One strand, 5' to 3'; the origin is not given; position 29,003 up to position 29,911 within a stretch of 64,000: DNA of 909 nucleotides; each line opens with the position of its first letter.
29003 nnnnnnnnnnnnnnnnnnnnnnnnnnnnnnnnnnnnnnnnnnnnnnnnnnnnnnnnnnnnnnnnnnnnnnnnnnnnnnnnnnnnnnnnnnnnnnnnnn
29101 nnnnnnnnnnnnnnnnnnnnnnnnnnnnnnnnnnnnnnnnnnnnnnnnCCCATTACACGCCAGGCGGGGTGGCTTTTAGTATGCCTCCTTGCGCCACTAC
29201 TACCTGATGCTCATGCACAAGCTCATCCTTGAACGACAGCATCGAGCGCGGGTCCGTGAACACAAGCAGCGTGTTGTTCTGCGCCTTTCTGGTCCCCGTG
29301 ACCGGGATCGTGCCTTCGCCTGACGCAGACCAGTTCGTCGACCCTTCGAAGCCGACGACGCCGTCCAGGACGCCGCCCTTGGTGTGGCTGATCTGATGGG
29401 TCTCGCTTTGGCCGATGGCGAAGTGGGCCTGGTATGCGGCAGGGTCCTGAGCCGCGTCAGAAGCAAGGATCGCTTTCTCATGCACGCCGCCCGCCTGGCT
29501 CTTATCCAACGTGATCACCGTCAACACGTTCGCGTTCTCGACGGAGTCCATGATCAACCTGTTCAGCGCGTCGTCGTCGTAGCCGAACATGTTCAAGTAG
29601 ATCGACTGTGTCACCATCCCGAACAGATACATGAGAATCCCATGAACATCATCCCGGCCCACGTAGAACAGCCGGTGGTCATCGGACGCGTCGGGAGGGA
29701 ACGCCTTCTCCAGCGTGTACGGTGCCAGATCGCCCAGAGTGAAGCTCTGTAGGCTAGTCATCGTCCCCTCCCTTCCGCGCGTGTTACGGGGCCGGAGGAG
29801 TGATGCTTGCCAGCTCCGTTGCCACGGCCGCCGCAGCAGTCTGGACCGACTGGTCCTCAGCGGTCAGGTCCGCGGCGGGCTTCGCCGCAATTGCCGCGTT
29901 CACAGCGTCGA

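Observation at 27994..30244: Lysis region at the strand switch contains a PLD-family HKD protein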

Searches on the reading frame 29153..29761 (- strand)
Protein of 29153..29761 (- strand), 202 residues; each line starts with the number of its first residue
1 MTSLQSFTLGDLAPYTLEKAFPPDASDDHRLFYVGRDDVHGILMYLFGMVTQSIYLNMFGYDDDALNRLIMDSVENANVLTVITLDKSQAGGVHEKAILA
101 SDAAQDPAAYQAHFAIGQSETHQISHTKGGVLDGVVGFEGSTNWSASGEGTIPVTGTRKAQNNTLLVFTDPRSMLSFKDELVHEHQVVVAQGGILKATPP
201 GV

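Call 3: search_protein_families(library=pfam, proteins=[window:29153-29761:-], max_evalue=0.1)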
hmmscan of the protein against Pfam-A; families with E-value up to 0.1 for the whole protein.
window:29153-29761:- (202 aa): 1 family
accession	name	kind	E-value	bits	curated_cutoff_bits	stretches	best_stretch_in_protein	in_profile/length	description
PF13091.12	PLDc_2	-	0.001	19.3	27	1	53-149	11-105/132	PLD-like domain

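Call 4: search_protein_families(library=phrogs, proteins=[window:29153-29761:-], max_evalue=0.01)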
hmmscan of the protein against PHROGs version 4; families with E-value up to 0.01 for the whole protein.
window:29153-29761:- (202 aa): 0 families

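Call 6: search_dna_similar(query=window:29153-29761:-, collection=phages, mode=protein, max_rows=30, max_evalue=0.001)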
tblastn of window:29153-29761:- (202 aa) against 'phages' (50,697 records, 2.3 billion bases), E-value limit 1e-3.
No match.

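Call 9: search_solved_structures(query=window:29153-29761:-, max_evalue=1, show_alignments=3)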
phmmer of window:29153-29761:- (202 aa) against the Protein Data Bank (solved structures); distinct sequences matched with E-value up to 1: 0.
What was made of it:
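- On Nuc/NucT-type endonucleases: phmmer against PDB gave no hit (call 9).
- Tried and rejected: phmmer against PDB gave nothing (call 9).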

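Call 11: find_homologous_proteins(query=window:29153-29761:-, max_evalue=0.001)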
Query window:29153-29761:- (202 aa): 4834 proteins with E <= 0.001 among 4947 candidates; the best 120 are listed.
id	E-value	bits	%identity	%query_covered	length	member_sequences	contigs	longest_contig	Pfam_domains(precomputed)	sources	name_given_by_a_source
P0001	1.5e-129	447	100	100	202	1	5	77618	-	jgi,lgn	jgi:hypothetical protein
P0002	1.0e-113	396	89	98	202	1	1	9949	-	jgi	jgi:hypothetical protein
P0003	2.4e-101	355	81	97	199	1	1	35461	-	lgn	-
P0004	5.5e-101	354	80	98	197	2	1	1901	PF13091.13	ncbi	-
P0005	9.1e-99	347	78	97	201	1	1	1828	-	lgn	-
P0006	5.1e-98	345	80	97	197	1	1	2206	-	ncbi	-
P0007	1.1e-82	295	69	97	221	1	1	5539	-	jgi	jgi:hypothetical protein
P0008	2.7e-82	293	71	97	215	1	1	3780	-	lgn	-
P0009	1.5e-79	284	66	98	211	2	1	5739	-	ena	-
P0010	2.5e-79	284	69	97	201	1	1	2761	-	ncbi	-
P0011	3.6e-78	280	71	91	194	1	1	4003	-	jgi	jgi:hypothetical protein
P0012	8.1e-78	279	67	97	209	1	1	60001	-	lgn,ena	-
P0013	9.4e-77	275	66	97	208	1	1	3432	-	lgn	-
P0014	2.4e-76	274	67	93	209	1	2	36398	-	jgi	jgi:hypothetical protein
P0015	3.3e-76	273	67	97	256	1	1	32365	-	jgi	jgi:hypothetical protein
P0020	8.6e-75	269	64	98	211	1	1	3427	-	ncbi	-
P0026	3.1e-73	264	63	98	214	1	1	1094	-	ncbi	-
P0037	1.1e-72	262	65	96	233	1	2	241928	-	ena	-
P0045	2.8e-72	261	66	91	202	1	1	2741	-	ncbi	-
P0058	2.2e-71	258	63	98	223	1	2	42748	-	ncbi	-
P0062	5.1e-71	257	62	96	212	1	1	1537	PF13091.13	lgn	-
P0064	7.6e-71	256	62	99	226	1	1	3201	-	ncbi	-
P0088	5.6e-70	253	62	96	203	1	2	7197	-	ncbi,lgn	-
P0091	6.3e-70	253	63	97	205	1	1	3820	-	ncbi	-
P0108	4.4e-69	250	63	98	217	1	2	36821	-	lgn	-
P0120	1.4e-68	249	61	94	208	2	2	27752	PF13091.13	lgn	-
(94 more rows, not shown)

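Call 13: find_encoding_contigs(protein=P0037, flank=10000, max_places=3)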
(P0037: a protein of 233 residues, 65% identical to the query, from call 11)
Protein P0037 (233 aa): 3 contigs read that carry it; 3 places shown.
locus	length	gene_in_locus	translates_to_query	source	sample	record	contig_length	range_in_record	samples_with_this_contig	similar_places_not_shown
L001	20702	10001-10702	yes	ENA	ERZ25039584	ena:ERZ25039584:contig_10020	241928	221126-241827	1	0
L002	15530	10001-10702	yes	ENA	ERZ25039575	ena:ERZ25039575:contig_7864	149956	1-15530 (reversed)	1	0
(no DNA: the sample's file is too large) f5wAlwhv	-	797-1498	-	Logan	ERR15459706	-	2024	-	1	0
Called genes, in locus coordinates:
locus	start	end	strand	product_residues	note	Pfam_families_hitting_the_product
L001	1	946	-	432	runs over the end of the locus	PF05977:MFS_3, PF07690:MFS_1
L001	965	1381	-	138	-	PF01047:MarR, PF12802:MarR_2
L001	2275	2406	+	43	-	PF05544:Pro_racemase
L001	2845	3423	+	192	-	-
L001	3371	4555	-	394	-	-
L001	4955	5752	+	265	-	PF00437:T2SSE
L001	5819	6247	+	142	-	-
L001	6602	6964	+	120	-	-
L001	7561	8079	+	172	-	-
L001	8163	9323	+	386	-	PF01734:Patatin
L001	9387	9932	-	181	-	-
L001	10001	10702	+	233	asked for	-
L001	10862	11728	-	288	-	-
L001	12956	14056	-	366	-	-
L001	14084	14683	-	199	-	-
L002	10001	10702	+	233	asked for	-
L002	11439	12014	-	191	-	PF13091:PLDc_2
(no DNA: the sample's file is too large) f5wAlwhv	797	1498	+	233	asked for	-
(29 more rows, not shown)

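Call 14: find_encoding_contigs(protein=P0012, flank=10000, max_places=3)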
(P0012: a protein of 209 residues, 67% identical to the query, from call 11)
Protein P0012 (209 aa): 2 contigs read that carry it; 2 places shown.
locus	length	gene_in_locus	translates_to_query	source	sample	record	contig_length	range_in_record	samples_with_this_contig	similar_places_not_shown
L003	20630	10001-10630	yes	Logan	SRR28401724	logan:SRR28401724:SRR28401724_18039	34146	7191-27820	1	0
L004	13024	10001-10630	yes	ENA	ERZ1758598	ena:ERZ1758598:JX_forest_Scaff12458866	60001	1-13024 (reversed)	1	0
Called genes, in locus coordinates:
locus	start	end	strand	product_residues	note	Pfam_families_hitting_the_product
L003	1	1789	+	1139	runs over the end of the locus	-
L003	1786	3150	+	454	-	-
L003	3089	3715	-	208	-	PF13392:HNH_3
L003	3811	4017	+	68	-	-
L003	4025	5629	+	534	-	-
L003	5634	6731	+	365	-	-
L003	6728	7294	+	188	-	-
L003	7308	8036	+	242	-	PF08924:Rv2525c_GlyHyd-like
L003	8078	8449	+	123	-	-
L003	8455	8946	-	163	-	PF13392:HNH_3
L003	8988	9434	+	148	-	-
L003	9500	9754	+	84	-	-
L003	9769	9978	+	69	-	-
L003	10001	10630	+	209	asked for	-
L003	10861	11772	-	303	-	-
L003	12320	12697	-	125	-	-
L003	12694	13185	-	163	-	-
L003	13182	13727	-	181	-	-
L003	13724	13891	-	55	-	-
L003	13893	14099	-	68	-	-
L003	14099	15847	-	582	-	PF01935:DUF87, PF12802:MarR_2 (faint)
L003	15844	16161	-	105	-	PF13560:HTH_31, PF01381:HTH_3 (weak)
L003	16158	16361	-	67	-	-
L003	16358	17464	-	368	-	PF07505:DUF5131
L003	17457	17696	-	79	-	-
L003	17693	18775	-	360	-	PF01555:N6_N4_Mtase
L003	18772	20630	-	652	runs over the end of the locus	PF00145:DNA_methylase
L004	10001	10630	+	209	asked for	-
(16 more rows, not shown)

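Call 17: find_encoding_contigs(protein=P0001, flank=10000, max_places=5)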
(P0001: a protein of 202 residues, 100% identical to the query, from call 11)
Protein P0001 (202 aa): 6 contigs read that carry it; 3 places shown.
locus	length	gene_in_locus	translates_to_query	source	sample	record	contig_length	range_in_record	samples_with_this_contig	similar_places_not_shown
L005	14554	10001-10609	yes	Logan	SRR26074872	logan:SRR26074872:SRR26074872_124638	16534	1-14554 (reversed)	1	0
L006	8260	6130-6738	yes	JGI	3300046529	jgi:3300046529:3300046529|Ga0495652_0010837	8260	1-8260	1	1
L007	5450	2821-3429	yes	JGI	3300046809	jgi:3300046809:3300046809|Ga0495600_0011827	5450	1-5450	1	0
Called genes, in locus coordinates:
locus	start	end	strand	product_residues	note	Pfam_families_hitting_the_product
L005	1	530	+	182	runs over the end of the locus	-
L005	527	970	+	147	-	PF12691:Phage_tail_terminator_6 (weak)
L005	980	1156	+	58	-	-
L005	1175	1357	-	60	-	-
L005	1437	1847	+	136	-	-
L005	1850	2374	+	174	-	-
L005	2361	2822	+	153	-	-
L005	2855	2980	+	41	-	-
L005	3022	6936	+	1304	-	-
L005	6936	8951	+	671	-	-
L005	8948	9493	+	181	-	-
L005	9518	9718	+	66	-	-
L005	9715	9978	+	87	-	-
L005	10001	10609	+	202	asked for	-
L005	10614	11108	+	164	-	-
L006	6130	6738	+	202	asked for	-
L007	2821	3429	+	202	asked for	-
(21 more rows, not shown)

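Call 18: find_related_loci(query=A1, collection=viral_contigs, flank=8000)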
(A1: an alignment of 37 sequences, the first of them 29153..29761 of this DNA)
Query A1 (202 aa) in viral_contigs; peptide patterns used: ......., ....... (x = any residue, [..] = any of these).
84 stretches matched a pattern; 67 encode a relative of the query (tblastn E <= 1e-3); 67 distinct loci.
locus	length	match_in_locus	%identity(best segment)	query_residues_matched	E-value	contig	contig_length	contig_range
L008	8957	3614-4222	61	4-200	8e-75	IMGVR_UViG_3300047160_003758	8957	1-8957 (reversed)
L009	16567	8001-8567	65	3-185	6e-74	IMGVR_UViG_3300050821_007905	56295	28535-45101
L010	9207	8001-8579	62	3-189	2e-73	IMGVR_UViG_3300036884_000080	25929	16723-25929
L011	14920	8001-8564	63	3-185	3e-73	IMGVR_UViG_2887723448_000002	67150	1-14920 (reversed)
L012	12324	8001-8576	60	3-191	9e-72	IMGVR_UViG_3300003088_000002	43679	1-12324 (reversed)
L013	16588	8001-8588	60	1-193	2e-71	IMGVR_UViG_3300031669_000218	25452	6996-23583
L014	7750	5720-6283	62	3-185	2e-70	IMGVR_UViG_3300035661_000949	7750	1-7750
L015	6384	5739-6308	58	1-185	3e-70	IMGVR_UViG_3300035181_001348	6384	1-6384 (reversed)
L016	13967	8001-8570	58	1-185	4e-70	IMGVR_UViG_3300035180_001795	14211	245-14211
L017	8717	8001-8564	60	3-185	2e-69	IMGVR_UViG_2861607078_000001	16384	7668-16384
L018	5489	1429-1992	62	3-185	1e-68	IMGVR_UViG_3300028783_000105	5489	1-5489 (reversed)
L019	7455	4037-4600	62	3-185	1e-68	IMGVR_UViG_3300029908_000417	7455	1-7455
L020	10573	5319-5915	58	2-200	8e-68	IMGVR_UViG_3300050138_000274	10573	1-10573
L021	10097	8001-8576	60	3-191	9e-68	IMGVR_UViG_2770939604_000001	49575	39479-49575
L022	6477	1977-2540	59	3-185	2e-67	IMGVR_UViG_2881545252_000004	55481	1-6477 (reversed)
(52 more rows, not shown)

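Call 19: find_related_loci(query=A1, collection=genome_contigs, flank=8000)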
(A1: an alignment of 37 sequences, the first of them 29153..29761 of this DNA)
Query A1 (202 aa) in genome_contigs; peptide patterns used: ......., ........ (x = any residue, [..] = any of these).
345 stretches matched a pattern; 206 encode a relative of the query (tblastn E <= 1e-3); the best 80 are kept; 80 distinct loci.
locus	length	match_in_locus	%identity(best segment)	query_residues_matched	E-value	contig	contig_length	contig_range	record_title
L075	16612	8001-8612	64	3-200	3e-79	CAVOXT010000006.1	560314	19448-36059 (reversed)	MAG: uncultured Actinomycetes bacterium isolate MFD10007.bin.1.1 genome assembly, contig: contig_6102, whole genome shot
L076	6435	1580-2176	64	3-195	1e-75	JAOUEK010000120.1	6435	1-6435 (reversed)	MAG: Thermoleophilia bacterium isolate 4_1_Jan_SF_Bin61 4_1_Jan_SF_Bin61_scaffold_5784_c1, whole genome shotgun sequence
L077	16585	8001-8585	62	3-191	2e-75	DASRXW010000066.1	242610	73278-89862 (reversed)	MAG TPA_asm: Conexibacter sp. isolate SMAG_U12928 k141_3375340, whole genome shotgun sequence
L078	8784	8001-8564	65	3-185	1e-74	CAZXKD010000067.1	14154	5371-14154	MAG TPA_asm: uncultured Gemmatimonadaceae bacterium isolate binchicken_co185_110 genome assembly, contig: NODE_6467_leng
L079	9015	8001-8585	62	3-191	2e-74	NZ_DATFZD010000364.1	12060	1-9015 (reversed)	MAG: Mycobacterium sp. isolate SMAG_U9560 k141_1562546, whole genome shotgun sequence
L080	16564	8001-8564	63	3-185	3e-73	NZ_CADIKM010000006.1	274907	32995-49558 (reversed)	Pararobbsia alpina strain LMG 28138 isolate LMG 28138, whole genome shotgun sequence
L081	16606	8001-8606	58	3-200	1e-71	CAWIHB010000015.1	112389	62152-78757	MAG: uncultured Actinomycetes bacterium isolate MFD05502.bin.2.31 genome assembly, contig: contig_61581, whole genome sh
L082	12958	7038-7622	59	3-191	2e-70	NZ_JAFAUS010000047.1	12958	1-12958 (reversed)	MAG: Mycobacterium sp. isolate CP_BM_RX_16 BM_RX_k147_2560098, whole genome shotgun sequence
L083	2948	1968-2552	59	3-191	3e-71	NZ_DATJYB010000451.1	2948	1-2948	MAG: Mycobacterium sp. isolate SMAG_U15141 k141_1775076, whole genome shotgun sequence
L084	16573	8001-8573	60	3-187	5e-70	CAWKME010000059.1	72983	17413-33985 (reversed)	MAG: uncultured Actinomycetota bacterium isolate MFD03044.bin.2.96 genome assembly, contig: contig_52583, whole genome s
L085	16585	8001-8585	57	3-191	4e-70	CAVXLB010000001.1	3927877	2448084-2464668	MAG: uncultured Actinomycetota bacterium isolate MFD00731.bin.1.5 genome assembly, contig: contig_13432, whole genome sh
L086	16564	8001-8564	62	3-185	4e-70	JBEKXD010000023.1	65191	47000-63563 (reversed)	MAG: Polyangiaceae bacterium isolate SPRUCE 643 SPRUCE_643_23, whole genome shotgun sequence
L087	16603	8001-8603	57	3-197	2e-69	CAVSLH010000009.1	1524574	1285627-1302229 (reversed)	MAG: uncultured Actinomycetota bacterium isolate MFD05377.bin.1.164 genome assembly, contig: contig_28791, whole genome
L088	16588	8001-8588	58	3-192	4e-69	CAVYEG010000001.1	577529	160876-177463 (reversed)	MAG: uncultured Actinomycetes bacterium isolate MFD09603.bin.2.187 genome assembly, contig: contig_10719, whole genome s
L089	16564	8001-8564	60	3-185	2e-69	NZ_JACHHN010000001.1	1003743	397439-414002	Silvimonas terrae strain DSM 18233 Ga0415246_01, whole genome shotgun sequence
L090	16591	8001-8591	58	1-191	4e-69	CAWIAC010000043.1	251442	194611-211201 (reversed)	MAG: uncultured Actinomycetota bacterium isolate MFD09495.bin.2.46 genome assembly, contig: contig_5061, whole genome sh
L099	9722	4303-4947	55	3-198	2e-67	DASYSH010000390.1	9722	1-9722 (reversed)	MAG TPA_asm: Gemmatimonadaceae bacterium isolate SMAG_U4533 k141_1749088, whole genome shotgun sequence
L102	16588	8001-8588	58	3-192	2e-67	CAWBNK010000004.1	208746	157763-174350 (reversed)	MAG: uncultured Actinomycetes bacterium isolate MFD04463.bin.3.136 genome assembly, contig: contig_17356, whole genome s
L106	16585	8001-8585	57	3-191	1e-66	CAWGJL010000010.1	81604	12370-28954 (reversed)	MAG: uncultured Actinomycetes bacterium isolate MFD09603.bin.2.282 genome assembly, contig: contig_14905, whole genome s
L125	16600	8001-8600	54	3-201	3e-64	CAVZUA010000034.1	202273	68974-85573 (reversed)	MAG: uncultured Alphaproteobacteria bacterium isolate MFD04967.bin.1.114 genome assembly, contig: contig_49242, whole ge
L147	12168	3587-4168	55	3-191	5e-61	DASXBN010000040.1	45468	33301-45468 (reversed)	MAG TPA_asm: Pseudolabrys sp. isolate SMAG_U5035 k141_912506, whole genome shotgun sequence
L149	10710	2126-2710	59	3-191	8e-61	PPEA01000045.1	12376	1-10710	Mycobacterium talmoniae strain ATCC BAA-2683 C1Y40_45, whole genome shotgun sequence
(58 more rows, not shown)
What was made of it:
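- Closest known: LysB of mycobacteriophages. Different: The PLD family spans many phyla (call 19).
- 55-65% identity across phyla suggests a target that is universal rather than specific to one envelope type (calls 11, 19).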

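Call 24: predict_structure(alignment_id=A1)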
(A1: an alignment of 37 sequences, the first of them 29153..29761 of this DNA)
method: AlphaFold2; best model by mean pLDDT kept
length: 202 residues; sequences in the alignment: 37
mean_pLDDT: 80.2   pTM: 0.79
mean pLDDT of the five models: 80.2, 79.5, 77.6, 77.2, 75.3
residues with pLDDT >= 90: 82; 70-90: 79; 50-70: 22; < 50: 19
segments of 3 or more residues with pLDDT < 50: 122-125, 147-153, 157-160
pLDDT, mean of each block of 10 residues (from residue 1): 90 95 94 88 95 88 86 88 81 76 73 71 61 95 54 45 85 93 87 65 43
secondary structure, 60 per line:
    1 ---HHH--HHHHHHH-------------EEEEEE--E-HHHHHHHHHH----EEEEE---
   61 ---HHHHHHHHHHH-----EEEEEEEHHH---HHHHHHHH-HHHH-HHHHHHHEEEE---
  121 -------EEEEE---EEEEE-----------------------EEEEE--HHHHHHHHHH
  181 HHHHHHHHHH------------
elements in order: H9-15 E29-34 H39-48 E53-57 H64-74 E80-86 H93-100 H102-105 H107-113 E114-117 E128-132 E136-140 E164-168 H171-190
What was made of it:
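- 29153..29761 (-): 202-aa single-HKD protein of the PLD superfamily, the subject of the finding. It is acidic, with no signal peptide or transmembrane segment. AF2 model pLDDT 80 (call 24).
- On PLD (HKD) superfamily: AF2 model with pLDDT 80 and pTM 0.79 (call 24).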

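Call 28: fold_search(model_id=the predicted structure, library=pdb)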
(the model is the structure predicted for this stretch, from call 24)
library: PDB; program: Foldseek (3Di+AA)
matches with E <= 10: 336; with E <= 0.001: 27
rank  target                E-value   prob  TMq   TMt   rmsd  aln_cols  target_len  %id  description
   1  4urj_A                1.1e-06  1.00  0.51  0.60   6.1       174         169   15  Crystal structure of human BJ-TSA-9 (released 2014-10-01)
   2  4urj_C                4.5e-06  1.00  0.51  0.59   5.7       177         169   15  Crystal structure of human BJ-TSA-9 (released 2014-10-01)
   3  7e0m_B                7.1e-06  1.00  0.52  0.29   5.7       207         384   14  Crystal structure of phospholipase D (released 2021-12-22)
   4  6ehi_B                8.6e-06  1.00  0.52  0.65   5.4       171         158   13  NucT from Helicobacter pylori (released 2018-01-17)
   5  4urj_B                1.2e-05  1.00  0.51  0.59   6.5       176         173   15  Crystal structure of human BJ-TSA-9 (released 2014-10-01)
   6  4urj_D                1.6e-05  1.00  0.51  0.58   6.8       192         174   14  Crystal structure of human BJ-TSA-9 (released 2014-10-01)
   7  6ehi_A                1.8e-05  1.00  0.52  0.65   5.4       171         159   13  NucT from Helicobacter pylori (released 2018-01-17)
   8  4ggk                  2.3e-05  1.00  0.50  0.60   9.2       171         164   15  Crystal structure of Zucchini from mouse (mZuc / PLD6 / MitoPLD) bound to tungstate (released 2012-10-10)
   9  6ehi_D                3.6e-05  1.00  0.53  0.65   4.8       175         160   13  NucT from Helicobacter pylori (released 2018-01-17)
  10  1byr                  3.8e-05  1.00  0.51  0.64   4.7       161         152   15  CRYSTAL STRUCTURE OF A PHOSPHOLIPASE D FAMILY MEMBER, NUC FROM SALMONELLA TYPHIMURIUM (released 1999-10-19)
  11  7e0m_A                3.8e-05  1.00  0.51  0.29   5.5       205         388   12  Crystal structure of phospholipase D (released 2021-12-22)
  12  4ggj                  1.3e-04  1.00  0.51  0.60   9.3       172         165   16  Crystal structure of Zucchini from mouse (mZuc / PLD6 / MitoPLD) (released 2012-10-10)
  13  9vbj_A                1.3e-04  1.00  0.46  0.25   9.1       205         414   14  Cryo-EM structure of human PLD4 apo form (released 2025-12-24)
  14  3hsi_A                1.5e-04  1.00  0.52  0.27   9.5       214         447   13  Crystal structure of phosphatidylserine synthase Haemophilus influenzae Rd KW20 (released 2009-06-30)
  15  8v08_B                1.8e-04  1.00  0.45  0.26   9.8       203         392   15  Crystal structure of human PLD4 co-crystallized with 5'Pi-ssDNA (released 2024-03-13)
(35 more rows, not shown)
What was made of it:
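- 29153..29761 (-): Foldseek matches FAM83A, NucT, Zucchini, Nuc, PLDs and phosphatidylserine synthase with probability 1.0 (call 28).
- On PLD (HKD) superfamily: 27 PDB matches at E <= 1e-3, all of them PLD-superfamily folds or PLD-like domains (call 28).
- On Nuc/NucT-type endonucleases: Structural identity is 13-15% (call 28).
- Closest known: Nuc. Same: Same fold (Foldseek E = 4e-5 to 9e-6, TM score on the target 0.64-0.65, call 28).
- Closest known: Zucchini / MitoPLD. Same: A single-HKD dimer of similar size, and a structural match (E = 2e-5, call 28).
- Checked: It has a PLD fold (calls 24, 28).
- The closest folds of similar size are NucT, Nuc and Zucchini (call 28).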

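Call 31: search_protein_families(library=padloc, proteins=[window:29153-29761:-], max_evalue=0.1)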
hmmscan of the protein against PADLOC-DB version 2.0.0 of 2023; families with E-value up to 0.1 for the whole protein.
window:29153-29761:- (202 aa): 0 families

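Call 37: search_protein_families(library=pfam, alignment_id=A2, max_evalue=0.001)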
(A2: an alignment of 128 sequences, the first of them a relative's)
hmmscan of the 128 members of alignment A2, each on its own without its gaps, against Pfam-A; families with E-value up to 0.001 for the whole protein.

A. member 1, L008:3189-3440:- (84 aa): 0 families

B. families by the number of members that match (of 128 scanned): 47 families (the first 25 are shown)
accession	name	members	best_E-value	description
PF13876.11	Phage_gp49_66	4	5.4e-27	Phage protein (N4 Gp49/phage Sf6 gene 66) family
PF14301.12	DUF4376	4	9.8e-15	Domain of unknown function (DUF4376)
PF01183.26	Glyco_hydro_25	3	9e-35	Glycosyl hydrolases family 25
PF06210.16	DUF1003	2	5.8e-23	Protein of unknown function (DUF1003)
PF12708.12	Pect-lyase_RHGA_epim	2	8.9e-15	Rhamnogalacturonase A/epimerase, pectate lyase-like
PF00959.24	Phage_lysozyme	2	4.8e-11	Phage lysozyme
PF13392.12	HNH_3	2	2.7e-10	HNH endonuclease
PF00182.24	Glyco_hydro_19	2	1.8e-08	Chitinase class I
PF00476.26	DNA_pol_A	1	1.9e-58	DNA polymerase family A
PF01476.26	LysM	1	2.3e-45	LysM domain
PF13550.12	Phage-tail_3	1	7.3e-37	Putative phage tail protein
PF19054.6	DUF5753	1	2.3e-33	Domain of unknown function (DUF5753)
PF06074.18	Portal_Mu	1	9.1e-25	Portal protein of Mu bacteriophage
PF08924.17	Rv2525c_GlyHyd-like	1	4.1e-23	Rv2525c-like, glycoside hydrolase-like domain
PF01734.28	Patatin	1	3.1e-21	Patatin-like phospholipase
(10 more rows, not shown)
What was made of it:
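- Tried and rejected: A virion or tail-enzyme role was considered because tail-fibre genes often lie upstream (DUF4376, pectate-lyase-like; call 37).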
